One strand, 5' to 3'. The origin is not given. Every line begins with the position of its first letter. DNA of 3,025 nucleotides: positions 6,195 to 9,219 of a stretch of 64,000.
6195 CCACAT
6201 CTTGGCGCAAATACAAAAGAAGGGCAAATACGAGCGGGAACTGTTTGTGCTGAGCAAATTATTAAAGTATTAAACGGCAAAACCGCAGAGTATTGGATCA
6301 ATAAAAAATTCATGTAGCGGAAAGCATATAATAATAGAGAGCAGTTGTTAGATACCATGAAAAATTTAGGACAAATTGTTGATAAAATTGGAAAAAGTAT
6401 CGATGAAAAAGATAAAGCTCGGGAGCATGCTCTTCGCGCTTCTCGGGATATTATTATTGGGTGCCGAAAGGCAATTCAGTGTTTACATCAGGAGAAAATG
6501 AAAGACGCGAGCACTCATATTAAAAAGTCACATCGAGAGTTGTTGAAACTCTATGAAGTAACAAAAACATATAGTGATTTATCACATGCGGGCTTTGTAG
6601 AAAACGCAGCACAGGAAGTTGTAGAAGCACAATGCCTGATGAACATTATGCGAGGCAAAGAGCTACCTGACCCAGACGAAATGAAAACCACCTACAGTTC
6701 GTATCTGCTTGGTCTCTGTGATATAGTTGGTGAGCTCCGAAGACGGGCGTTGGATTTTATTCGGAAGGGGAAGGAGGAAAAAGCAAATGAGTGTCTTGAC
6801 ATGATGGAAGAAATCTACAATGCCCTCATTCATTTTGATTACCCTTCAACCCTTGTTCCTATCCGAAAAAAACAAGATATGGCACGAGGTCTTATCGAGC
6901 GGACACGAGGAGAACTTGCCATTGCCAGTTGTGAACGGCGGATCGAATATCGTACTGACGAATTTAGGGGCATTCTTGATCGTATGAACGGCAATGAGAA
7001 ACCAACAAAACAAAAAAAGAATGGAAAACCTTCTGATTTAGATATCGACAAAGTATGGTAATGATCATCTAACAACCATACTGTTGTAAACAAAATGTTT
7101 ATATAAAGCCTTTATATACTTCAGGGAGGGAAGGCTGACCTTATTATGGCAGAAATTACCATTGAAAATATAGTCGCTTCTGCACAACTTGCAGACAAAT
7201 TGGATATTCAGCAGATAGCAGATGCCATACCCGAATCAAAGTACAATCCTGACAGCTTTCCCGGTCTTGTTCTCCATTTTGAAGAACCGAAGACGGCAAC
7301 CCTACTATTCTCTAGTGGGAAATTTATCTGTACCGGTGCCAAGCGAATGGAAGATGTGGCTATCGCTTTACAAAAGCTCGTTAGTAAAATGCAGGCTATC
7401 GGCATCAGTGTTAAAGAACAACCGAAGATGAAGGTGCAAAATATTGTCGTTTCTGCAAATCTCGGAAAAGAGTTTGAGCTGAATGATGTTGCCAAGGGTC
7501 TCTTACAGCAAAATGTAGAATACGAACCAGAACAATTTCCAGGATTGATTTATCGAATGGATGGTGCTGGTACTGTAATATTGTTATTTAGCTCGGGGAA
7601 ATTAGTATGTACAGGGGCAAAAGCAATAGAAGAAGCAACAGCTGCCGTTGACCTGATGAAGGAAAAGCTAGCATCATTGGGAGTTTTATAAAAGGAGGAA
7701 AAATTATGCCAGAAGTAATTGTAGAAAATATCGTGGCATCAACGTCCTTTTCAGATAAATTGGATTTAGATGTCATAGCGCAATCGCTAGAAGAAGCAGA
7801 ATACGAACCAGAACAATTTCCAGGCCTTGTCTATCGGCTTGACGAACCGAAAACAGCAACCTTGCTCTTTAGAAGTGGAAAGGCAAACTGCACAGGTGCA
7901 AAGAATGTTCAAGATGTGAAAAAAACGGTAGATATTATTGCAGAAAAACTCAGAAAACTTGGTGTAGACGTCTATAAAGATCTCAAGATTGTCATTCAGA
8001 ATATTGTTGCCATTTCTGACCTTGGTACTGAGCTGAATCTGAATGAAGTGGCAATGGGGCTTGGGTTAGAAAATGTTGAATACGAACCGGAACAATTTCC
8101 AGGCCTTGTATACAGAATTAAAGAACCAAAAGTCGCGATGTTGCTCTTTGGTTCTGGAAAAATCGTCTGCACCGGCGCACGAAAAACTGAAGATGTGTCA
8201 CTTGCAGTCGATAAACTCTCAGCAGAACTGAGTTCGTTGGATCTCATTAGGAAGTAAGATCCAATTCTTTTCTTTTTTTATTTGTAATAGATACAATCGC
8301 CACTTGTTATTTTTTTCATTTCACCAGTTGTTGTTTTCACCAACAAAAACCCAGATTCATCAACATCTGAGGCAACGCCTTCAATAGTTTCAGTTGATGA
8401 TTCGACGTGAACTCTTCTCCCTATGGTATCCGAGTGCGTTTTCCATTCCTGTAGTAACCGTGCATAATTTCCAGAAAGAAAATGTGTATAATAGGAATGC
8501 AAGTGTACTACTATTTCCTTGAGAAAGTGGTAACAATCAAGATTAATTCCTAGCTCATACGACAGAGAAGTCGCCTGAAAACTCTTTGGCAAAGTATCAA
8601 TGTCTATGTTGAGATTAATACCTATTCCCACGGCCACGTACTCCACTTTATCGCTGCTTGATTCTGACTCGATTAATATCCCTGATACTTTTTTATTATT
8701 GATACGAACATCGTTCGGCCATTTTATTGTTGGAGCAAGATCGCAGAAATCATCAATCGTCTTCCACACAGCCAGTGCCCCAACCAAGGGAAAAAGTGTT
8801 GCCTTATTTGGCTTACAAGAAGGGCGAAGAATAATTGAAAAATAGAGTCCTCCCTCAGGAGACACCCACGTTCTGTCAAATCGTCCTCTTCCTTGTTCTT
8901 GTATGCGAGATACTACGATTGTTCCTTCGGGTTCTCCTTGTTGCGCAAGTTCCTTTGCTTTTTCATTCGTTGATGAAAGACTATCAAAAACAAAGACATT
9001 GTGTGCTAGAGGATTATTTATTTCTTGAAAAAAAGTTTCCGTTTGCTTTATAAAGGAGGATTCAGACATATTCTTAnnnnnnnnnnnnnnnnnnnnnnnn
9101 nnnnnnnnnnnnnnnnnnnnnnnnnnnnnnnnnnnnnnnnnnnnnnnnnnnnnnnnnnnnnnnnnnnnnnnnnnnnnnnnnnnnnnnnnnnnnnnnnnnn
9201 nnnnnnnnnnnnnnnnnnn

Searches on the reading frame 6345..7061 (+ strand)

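Call 80: search_protein_families(library=pfam, proteins=[window:6345-7061:+], max_evalue=0.000001)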
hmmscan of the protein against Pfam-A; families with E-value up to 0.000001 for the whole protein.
window:6345-7061:+ (238 aa): 1 family
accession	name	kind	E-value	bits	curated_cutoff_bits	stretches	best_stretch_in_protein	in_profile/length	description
PF01997.21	Translin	-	4.6e-11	43.5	25.9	1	26-181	3-188/205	Translin family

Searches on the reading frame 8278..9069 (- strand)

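Call 80: search_protein_families(library=pfam, proteins=[window:8278-9069:-], max_evalue=0.000001)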
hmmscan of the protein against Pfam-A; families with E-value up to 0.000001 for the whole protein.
window:8278-9069:- (263 aa): 2 families
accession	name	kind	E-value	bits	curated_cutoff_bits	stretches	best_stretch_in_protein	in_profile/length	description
PF03099.24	BPL_LplA_LipB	-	1.8e-23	83.3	21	1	28-152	2-133/133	Biotin/lipoate A/B protein ligase family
PF02237.23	BPL_C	-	9.9e-14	51.4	21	1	215-260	1-46/48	Biotin protein ligase C terminal domain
